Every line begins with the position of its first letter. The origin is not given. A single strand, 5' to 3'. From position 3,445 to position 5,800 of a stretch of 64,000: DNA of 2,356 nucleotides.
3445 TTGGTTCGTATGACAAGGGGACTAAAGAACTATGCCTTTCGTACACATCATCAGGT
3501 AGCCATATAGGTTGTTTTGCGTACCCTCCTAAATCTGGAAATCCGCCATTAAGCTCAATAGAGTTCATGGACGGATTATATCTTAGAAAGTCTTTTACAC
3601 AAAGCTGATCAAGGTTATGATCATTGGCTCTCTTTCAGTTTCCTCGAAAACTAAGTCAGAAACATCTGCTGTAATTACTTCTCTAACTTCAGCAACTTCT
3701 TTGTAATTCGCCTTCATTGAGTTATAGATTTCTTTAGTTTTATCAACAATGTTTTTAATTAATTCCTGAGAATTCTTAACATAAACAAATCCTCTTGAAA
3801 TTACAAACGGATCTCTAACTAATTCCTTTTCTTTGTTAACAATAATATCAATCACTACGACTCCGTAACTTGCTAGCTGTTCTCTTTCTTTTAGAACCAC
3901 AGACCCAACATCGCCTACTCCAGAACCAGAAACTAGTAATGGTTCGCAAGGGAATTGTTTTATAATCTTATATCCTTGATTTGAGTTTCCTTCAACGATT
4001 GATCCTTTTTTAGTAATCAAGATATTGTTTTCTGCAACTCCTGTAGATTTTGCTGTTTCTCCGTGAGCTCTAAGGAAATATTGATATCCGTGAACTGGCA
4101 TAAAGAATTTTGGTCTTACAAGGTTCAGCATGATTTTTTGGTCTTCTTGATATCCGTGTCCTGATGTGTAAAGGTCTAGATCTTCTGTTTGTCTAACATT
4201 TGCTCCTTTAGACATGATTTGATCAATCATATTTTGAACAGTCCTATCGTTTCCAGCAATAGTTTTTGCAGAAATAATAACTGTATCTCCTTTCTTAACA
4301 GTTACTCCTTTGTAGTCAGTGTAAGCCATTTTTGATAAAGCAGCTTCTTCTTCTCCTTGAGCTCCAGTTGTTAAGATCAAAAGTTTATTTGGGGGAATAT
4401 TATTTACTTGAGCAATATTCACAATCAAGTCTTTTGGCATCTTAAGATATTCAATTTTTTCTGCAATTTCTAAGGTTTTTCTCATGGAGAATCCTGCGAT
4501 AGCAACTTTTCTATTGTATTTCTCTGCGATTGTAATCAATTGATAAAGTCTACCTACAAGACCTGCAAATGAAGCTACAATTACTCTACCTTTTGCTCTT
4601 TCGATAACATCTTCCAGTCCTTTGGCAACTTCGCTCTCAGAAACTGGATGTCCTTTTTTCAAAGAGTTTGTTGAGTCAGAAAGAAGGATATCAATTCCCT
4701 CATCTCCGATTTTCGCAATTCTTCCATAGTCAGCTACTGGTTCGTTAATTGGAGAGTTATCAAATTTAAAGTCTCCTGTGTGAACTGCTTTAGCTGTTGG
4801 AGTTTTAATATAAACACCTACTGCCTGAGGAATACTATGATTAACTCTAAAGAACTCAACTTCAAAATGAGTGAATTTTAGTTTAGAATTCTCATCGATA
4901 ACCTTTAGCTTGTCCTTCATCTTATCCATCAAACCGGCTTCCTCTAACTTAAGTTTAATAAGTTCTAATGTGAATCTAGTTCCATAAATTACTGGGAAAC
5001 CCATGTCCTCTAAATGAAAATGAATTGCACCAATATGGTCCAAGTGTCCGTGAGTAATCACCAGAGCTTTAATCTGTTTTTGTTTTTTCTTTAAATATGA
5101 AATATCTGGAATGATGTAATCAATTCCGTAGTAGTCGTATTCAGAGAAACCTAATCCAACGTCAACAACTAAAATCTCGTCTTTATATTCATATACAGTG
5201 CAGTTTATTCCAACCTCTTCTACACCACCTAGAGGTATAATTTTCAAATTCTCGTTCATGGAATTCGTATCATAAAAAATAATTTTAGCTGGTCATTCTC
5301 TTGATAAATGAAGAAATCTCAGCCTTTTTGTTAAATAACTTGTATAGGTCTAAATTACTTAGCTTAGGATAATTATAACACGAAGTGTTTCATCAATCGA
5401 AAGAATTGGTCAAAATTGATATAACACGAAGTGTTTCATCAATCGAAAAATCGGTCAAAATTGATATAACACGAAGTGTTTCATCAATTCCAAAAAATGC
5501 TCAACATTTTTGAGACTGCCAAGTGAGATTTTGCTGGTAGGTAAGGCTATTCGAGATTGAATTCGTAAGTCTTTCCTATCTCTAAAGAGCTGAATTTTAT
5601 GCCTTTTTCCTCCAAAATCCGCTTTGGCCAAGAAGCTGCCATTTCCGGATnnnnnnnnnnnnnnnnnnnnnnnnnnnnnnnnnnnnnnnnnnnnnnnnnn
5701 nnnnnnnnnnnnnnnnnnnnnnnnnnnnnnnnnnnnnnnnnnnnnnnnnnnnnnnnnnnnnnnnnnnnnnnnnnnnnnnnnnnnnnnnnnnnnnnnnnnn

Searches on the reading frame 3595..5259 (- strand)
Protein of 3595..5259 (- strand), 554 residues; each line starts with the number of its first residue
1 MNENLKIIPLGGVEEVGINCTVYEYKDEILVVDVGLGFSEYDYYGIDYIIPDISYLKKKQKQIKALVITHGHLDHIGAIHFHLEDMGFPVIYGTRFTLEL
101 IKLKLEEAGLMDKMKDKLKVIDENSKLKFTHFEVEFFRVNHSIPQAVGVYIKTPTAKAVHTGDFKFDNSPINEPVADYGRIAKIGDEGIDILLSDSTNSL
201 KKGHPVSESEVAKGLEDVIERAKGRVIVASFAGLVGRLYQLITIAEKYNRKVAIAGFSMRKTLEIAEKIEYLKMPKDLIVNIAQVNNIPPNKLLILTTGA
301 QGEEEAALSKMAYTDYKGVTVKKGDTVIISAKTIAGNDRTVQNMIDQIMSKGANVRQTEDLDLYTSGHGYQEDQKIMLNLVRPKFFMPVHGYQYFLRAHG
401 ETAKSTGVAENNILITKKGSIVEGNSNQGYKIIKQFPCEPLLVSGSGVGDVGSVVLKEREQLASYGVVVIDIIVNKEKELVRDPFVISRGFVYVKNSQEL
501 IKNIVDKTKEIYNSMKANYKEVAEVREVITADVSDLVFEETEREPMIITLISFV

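Call 8: search_protein_families(library=pfam, proteins=[window:3595-5259:-])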
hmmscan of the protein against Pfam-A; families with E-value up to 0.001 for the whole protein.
window:3595-5259:- (554 aa): 5 families
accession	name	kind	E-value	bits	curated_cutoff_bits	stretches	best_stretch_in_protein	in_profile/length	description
PF22505.1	RNase_J_b_CASP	-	1.1e-39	135.5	27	1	223-348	1-126/126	Ribonuclease J, beta-CASP domain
PF17770.6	RNase_J_C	-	3.3e-21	76.6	23.8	1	455-552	1-100/102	Ribonuclease J C-terminal domain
PF00753.33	Lactamase_B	-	2.3e-15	57.5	22.7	1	16-183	4-167/196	Metallo-beta-lactamase superfamily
PF12706.13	Lactamase_B_2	-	2.9e-09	37.3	27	1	59-166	27-145/200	Beta-lactamase superfamily domain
PF07521.17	RMMBL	-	1.1e-05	25.8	21.6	1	365-407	14-57/63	Zn-dependent metallo-hydrolase RNA specificity domain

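Call 12: find_encoding_contigs(protein=window:3595-5259:-, flank=10000, max_places=10)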
Protein window:3595-5259:- (554 aa): 4 contigs read that carry it; 2 places shown.
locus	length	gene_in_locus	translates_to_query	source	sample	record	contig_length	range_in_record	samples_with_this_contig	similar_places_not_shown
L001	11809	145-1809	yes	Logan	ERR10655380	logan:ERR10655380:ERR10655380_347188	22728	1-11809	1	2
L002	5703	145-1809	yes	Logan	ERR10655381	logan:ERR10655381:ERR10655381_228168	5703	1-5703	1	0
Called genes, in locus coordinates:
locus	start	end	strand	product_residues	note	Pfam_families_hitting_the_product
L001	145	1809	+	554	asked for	PF00753:Lactamase_B, PF07521:RMMBL (faint), PF12706:Lactamase_B_2, PF22505:RNase_J_b_CASP, PF17770:RNase_J_C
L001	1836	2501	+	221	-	-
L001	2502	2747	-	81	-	-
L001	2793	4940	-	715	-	PF13196:DUF4012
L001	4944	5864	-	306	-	PF01134:GIDA (faint), PF03486:HI0933_like (faint), PF07992:Pyr_redox_2, PF12831:FAD_oxidored (faint), PF13434:Lys_Orn_oxgnase (faint), PF13738:Pyr_redox_3, PF00070:Pyr_redox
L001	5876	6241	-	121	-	PF00085:Thioredoxin, PF13098:Thioredoxin_2, PF13905:Thioredoxin_8 (faint)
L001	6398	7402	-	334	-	PF00579:tRNA-synt_1b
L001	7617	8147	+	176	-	-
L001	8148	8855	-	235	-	PF08713:DNA_alkylation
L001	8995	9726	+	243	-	PF09858:DUF2085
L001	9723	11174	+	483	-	PF02934:GatB_N, PF02637:GatB_Yqey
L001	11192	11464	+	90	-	-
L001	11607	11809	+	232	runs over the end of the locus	-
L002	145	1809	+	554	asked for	PF00753:Lactamase_B, PF07521:RMMBL (faint), PF12706:Lactamase_B_2, PF22505:RNase_J_b_CASP, PF17770:RNase_J_C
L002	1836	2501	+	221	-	-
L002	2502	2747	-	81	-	-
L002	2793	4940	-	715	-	PF13196:DUF4012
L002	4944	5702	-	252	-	?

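Call 16: find_homologous_proteins(query=window:3595-5259:-, max_evalue=1e-100)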
Query window:3595-5259:- (554 aa): 7873 proteins with E <= 1e-100 among 8000 candidates; the best 120 are listed.
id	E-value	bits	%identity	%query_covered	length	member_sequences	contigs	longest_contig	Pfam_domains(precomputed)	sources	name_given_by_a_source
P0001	0.0e+0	1212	100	100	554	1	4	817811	PF17770.8,PF12706.14,PF22505.2,PF07521.18,PF00753.34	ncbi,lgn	-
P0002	0.0e+0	1132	92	100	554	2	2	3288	PF17770.8,PF12706.14,PF22505.2,PF23023.2,PF00753.34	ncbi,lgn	-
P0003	0.0e+0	1094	88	100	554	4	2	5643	PF17770.8,PF12706.14,PF22505.2,PF23023.2,PF00753.34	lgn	-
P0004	2.3e-259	880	70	99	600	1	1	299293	PF17770.8,PF12706.14,PF22505.2,PF23023.2,PF07521.18,PF00753.34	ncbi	ncbi:MAG: ribonuclease J [Candidatus Dojkabacteria bacterium]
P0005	3.3e-259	879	69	99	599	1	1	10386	PF17770.8,PF12706.14,PF22505.2,PF23023.2,PF07521.18,PF00753.34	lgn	-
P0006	2.0e-256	870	69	99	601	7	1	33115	PF17770.8,PF12706.14,PF22505.2,PF23023.2,PF00753.34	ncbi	ncbi:MAG: ribonuclease J [Candidatus Dojkabacteria bacterium]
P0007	1.4e-251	854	68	100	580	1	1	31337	PF17770.8,PF12706.14,PF22505.2,PF23023.2,PF07521.18,PF00753.34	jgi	-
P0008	3.9e-251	853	67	100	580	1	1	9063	PF17770.8,PF12706.14,PF22505.2,PF23023.2,PF07521.18,PF00753.34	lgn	-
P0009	8.5e-250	848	66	99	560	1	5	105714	PF17770.8,PF12706.14,PF22505.2,PF23023.2,PF00753.34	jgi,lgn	jgi:ribonuclease J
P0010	2.7e-248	843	66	99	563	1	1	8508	PF17770.8,PF12706.14,PF22505.2,PF23023.2,PF00753.34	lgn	-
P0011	1.6e-245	834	66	100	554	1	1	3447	PF17770.8,PF12706.14,PF22505.2,PF07521.18,PF00753.34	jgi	-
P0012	1.4e-243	828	63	99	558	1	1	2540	PF17770.8,PF12706.14,PF22505.2,PF23023.2,PF07521.18,PF00753.34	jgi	-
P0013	1.3e-242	825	64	100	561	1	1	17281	PF17770.8,PF12706.14,PF22505.2,PF23023.2,PF07521.18,PF00753.34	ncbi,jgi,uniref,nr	ncbi:ribonuclease J [Candidatus Dojkabacteria bacterium]|uniref:Ribonuclease J n=1 Tax=Candidatus Do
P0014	1.1e-240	818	65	99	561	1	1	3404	PF17770.8,PF12706.14,PF22505.2,PF23023.2,PF07521.18,PF00753.34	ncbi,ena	-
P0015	1.4e-238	811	63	100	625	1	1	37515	PF17770.8,PF12706.14,PF22505.2,PF23023.2,PF07521.18,PF00753.34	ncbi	-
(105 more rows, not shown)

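Call 17: find_encoding_contigs(protein=P0002, flank=10000, max_places=6)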
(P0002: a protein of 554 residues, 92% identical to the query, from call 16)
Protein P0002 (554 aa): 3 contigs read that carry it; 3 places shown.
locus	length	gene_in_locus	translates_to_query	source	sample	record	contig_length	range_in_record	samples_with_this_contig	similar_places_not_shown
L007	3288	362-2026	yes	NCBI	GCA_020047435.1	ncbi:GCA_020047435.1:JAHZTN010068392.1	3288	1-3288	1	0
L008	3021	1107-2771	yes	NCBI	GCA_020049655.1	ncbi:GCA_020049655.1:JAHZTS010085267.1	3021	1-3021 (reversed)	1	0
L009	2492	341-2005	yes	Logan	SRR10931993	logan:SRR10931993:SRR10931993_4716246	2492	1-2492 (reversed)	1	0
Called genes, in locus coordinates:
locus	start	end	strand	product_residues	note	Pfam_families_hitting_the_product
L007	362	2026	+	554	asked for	PF00753:Lactamase_B, PF12706:Lactamase_B_2, PF23023:Anti-Pycsar_Apyc1 (faint), PF22505:RNase_J_b_CASP, PF17770:RNase_J_C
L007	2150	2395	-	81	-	-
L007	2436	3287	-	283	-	?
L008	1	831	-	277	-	?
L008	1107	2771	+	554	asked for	PF00753:Lactamase_B, PF12706:Lactamase_B_2, PF23023:Anti-Pycsar_Apyc1 (faint), PF22505:RNase_J_b_CASP, PF17770:RNase_J_C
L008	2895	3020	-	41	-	?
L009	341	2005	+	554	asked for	PF00753:Lactamase_B, PF12706:Lactamase_B_2, PF23023:Anti-Pycsar_Apyc1 (faint), PF22505:RNase_J_b_CASP, PF17770:RNase_J_C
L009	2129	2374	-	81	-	-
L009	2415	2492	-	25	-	?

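Call 18: find_encoding_contigs(protein=P0003, flank=10000, max_places=6)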
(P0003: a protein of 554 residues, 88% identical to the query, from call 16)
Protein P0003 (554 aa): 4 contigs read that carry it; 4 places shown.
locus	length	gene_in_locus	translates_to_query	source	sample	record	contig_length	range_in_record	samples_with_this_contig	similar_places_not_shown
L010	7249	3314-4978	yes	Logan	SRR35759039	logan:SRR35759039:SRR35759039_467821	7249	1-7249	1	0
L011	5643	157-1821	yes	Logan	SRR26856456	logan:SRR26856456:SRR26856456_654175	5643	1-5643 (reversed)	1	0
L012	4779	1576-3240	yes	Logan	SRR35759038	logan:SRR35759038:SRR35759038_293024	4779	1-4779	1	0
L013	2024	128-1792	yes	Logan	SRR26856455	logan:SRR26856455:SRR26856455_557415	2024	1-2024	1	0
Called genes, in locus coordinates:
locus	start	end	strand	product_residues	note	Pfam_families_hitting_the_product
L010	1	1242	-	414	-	?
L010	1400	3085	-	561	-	-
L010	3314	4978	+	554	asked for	PF00753:Lactamase_B, PF12706:Lactamase_B_2, PF23023:Anti-Pycsar_Apyc1 (faint), PF22505:RNase_J_b_CASP, PF17770:RNase_J_C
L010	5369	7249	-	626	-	?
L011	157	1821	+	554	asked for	PF00753:Lactamase_B, PF12706:Lactamase_B_2, PF23023:Anti-Pycsar_Apyc1 (faint), PF22505:RNase_J_b_CASP, PF17770:RNase_J_C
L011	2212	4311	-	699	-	PF13196:DUF4012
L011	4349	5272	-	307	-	PF01266:DAO (faint), PF07992:Pyr_redox_2, PF13434:Lys_Orn_oxgnase (faint), PF13738:Pyr_redox_3, PF00070:Pyr_redox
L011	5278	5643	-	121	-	?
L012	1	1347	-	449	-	?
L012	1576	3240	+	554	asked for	PF00753:Lactamase_B, PF12706:Lactamase_B_2, PF23023:Anti-Pycsar_Apyc1 (faint), PF22505:RNase_J_b_CASP, PF17770:RNase_J_C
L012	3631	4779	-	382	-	?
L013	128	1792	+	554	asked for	PF00753:Lactamase_B, PF12706:Lactamase_B_2, PF23023:Anti-Pycsar_Apyc1 (faint), PF22505:RNase_J_b_CASP, PF17770:RNase_J_C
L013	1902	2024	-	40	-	?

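Call 19: find_encoding_contigs(protein=P0004, flank=10000, max_places=4)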
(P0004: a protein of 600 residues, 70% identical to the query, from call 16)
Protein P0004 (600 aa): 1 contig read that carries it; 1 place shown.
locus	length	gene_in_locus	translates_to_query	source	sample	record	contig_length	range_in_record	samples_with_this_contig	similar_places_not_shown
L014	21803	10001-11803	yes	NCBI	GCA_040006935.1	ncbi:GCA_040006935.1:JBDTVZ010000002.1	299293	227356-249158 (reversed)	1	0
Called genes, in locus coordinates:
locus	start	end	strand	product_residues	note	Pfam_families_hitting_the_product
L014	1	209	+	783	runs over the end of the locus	-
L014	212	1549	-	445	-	-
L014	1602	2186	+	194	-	PF01923:Cob_adeno_trans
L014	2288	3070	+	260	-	PF01978:TrmB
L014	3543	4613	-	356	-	PF00483:NTP_transferase, PF12804:NTP_transf_3 (weak), PF22640:ManC_GMP_beta-helix (weak)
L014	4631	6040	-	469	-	PF01098:FTSW_RODA_SPOVE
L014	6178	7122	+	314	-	-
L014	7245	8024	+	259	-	PF06182:ABC2_membrane_6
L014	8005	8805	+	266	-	PF06182:ABC2_membrane_6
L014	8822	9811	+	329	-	PF00005:ABC_tran, PF13304:AAA_21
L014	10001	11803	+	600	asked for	PF00753:Lactamase_B, PF12706:Lactamase_B_2, PF23023:Anti-Pycsar_Apyc1 (weak), PF07521:RMMBL (faint), PF22505:RNase_J_b_CASP, PF17770:RNase_J_C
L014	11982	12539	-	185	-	-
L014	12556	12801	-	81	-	-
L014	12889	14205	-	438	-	PF13439:Glyco_transf_4, PF00534:Glycos_transf_1, PF13692:Glyco_trans_1_4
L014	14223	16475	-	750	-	PF13196:DUF4012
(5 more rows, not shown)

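Call 58: find_encoding_contigs(protein=P0006, flank=2500, max_places=1)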
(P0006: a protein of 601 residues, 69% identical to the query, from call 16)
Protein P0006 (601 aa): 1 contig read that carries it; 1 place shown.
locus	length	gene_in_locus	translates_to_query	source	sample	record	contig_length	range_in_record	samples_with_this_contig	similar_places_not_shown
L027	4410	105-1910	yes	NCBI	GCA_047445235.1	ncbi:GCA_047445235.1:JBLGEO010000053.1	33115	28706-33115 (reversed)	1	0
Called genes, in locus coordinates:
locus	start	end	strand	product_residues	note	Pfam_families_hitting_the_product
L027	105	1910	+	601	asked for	PF00753:Lactamase_B, PF12706:Lactamase_B_2, PF23023:Anti-Pycsar_Apyc1 (weak), PF22505:RNase_J_b_CASP, PF17770:RNase_J_C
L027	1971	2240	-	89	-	-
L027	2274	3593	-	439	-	PF13439:Glyco_transf_4, PF00534:Glycos_transf_1, PF13692:Glyco_trans_1_4 (weak)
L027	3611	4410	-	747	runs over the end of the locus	PF13196:DUF4012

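Call 59: find_encoding_contigs(protein=P0009, flank=2500, max_places=1)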
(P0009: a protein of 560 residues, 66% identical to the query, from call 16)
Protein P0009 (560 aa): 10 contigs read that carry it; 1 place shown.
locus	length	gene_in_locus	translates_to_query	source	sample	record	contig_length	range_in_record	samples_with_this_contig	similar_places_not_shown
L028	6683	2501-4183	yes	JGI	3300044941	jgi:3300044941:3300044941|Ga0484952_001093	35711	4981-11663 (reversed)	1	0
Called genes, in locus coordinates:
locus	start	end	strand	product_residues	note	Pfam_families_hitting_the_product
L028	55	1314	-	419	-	PF01551:Peptidase_M23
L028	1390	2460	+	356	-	PF01300:Sua5_yciO_yrdC, PF02367:TsaE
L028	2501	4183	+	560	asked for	PF00753:Lactamase_B, PF12706:Lactamase_B_2, PF23023:Anti-Pycsar_Apyc1, PF22505:RNase_J_b_CASP, PF17770:RNase_J_C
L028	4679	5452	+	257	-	PF01978:TrmB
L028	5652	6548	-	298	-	PF00953:Glycos_transf_4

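Call 60: find_encoding_contigs(protein=P0007, flank=2500, max_places=1)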
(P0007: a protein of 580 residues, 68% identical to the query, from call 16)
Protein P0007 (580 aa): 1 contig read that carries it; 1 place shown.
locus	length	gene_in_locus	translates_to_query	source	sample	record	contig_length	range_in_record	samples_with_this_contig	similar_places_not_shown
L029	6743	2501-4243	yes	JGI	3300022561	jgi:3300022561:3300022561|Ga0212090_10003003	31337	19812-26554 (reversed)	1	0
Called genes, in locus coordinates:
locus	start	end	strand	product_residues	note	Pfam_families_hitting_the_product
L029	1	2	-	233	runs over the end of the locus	PF00696:AA_kinase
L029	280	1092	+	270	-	PF02585:PIG-L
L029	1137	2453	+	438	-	PF01546:Peptidase_M20, PF07687:M20_dimer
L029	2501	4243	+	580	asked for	PF00753:Lactamase_B, PF12706:Lactamase_B_2, PF07521:RMMBL (faint), PF23023:Anti-Pycsar_Apyc1 (weak), PF22505:RNase_J_b_CASP, PF17770:RNase_J_C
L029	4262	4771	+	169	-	PF07638:Sigma70_ECF, PF04542:Sigma70_r2, PF08281:Sigma70_r4_2, PF04545:Sigma70_r4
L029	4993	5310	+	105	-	-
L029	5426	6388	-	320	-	PF00005:ABC_tran, PF13304:AAA_21 (faint)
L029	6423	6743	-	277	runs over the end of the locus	PF06182:ABC2_membrane_6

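Call 87: list_cluster_members(proteins=[P0001, P0002, P0003])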
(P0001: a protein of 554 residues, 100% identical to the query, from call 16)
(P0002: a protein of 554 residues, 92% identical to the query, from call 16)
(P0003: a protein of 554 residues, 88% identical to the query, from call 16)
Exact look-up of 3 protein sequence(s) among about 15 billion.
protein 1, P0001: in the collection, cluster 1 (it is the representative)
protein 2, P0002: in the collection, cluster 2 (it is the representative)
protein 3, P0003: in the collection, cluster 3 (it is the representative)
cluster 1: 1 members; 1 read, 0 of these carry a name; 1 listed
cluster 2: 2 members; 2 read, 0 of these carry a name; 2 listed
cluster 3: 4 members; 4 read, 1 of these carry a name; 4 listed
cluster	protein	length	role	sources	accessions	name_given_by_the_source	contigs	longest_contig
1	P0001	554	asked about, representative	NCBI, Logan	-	-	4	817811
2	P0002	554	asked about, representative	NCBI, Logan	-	-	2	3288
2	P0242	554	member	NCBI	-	-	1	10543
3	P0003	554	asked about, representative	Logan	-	-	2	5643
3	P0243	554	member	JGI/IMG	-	ribonuclease J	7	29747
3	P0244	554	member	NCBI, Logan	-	-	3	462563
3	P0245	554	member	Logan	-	-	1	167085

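Call 88: find_encoding_contigs(protein=P0242, flank=3000, max_places=2)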
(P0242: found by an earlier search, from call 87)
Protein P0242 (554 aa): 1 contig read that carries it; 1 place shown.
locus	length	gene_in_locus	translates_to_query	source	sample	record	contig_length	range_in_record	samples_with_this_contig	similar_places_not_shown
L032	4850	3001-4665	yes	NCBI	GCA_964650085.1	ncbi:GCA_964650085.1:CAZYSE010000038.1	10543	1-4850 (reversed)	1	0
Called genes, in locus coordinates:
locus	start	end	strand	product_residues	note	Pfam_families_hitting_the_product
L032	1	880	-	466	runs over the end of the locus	PF11638:DnaA_N (faint), PF00308:Bac_DnaA, PF01695:IstB_IS21, PF13401:AAA_22 (faint), PF08299:Bac_DnaA_C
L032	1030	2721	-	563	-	-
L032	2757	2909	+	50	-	-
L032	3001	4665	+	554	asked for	PF00753:Lactamase_B, PF12706:Lactamase_B_2, PF23023:Anti-Pycsar_Apyc1 (faint), PF22505:RNase_J_b_CASP, PF17770:RNase_J_C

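Call 90: find_encoding_contigs(protein=P0244, flank=3000, max_places=2)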
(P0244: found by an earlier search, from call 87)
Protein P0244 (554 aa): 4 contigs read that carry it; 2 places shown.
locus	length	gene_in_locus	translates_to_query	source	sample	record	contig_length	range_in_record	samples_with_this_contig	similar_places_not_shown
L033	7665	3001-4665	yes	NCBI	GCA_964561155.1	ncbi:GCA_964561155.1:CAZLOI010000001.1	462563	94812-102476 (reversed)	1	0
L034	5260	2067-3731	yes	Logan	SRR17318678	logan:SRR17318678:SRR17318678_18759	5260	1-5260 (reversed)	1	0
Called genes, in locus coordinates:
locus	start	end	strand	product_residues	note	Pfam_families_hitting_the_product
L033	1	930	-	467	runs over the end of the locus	PF11638:DnaA_N (weak), PF00308:Bac_DnaA, PF01695:IstB_IS21 (weak), PF00910:RNA_helicase (faint), PF13401:AAA_22 (faint), PF08299:Bac_DnaA_C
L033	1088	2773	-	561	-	-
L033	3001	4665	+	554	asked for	PF00753:Lactamase_B, PF12706:Lactamase_B_2, PF23023:Anti-Pycsar_Apyc1 (faint), PF22505:RNase_J_b_CASP, PF17770:RNase_J_C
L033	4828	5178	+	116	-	-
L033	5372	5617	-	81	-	-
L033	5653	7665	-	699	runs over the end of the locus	PF13196:DUF4012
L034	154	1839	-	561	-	-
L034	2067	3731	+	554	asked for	PF00753:Lactamase_B, PF12706:Lactamase_B_2, PF23023:Anti-Pycsar_Apyc1 (faint), PF22505:RNase_J_b_CASP, PF17770:RNase_J_C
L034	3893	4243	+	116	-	-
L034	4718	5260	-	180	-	?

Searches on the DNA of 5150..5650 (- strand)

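Call 42: search_rna_families(source=window, start=5150, end=5650, threshold=evalue, max_evalue=10)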
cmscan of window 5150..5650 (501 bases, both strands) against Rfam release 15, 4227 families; matches with E-value up to 10: 7.
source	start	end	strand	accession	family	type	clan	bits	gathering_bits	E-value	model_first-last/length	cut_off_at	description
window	5357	5432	-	RF00535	snoMe28S-Am982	Gene; snRNA; snoRNA; CD-box;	CL00054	21.6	49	0.36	1-80/80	no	Small nucleolar RNA Me28S-Am982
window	5431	5490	-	RF01159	snoU18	Gene; snRNA; snoRNA; CD-box;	CL00047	15.6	47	8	1-71/71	no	Small nucleolar RNA U18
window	5402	5501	+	RF00885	MIR821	Gene; miRNA;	-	14.8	249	2.5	1-275/275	no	MIR821 microRNA precursor family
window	5402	5501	-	RF01000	mir-580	Gene; miRNA;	-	14.8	83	6.6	1-93/93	no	mir-580 microRNA precursor family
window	5247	5281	-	RF00533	snoMe18S-Gm1358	Gene; snRNA; snoRNA; CD-box;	-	14.5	50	9.8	1-79/79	no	Small nucleolar RNA Me18S-Gm1358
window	5410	5490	-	RF02308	TtnuCD34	Gene; snRNA; snoRNA; CD-box;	-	14.4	80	5.5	1-64/64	no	Tetrahymena snoRNA TtnuCD34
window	5302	5395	+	RF01637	ceN47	Gene; snRNA; snoRNA; CD-box;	-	14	35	1.7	1-155/155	no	Nematode snoRNA ceN47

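Call 72: search_dna_similar(query=window:5360-5546:-, collection=phages, mode=distant, max_evalue=0.01, max_rows=10)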
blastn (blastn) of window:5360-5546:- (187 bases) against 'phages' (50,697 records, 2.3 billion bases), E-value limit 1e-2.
No match.

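Call 73: search_dna_similar(query=window:5360-5546:-, collection=plasmids, mode=distant, max_evalue=0.01, max_rows=10)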
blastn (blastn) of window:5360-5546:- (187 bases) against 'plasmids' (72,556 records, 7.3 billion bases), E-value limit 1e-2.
No match.
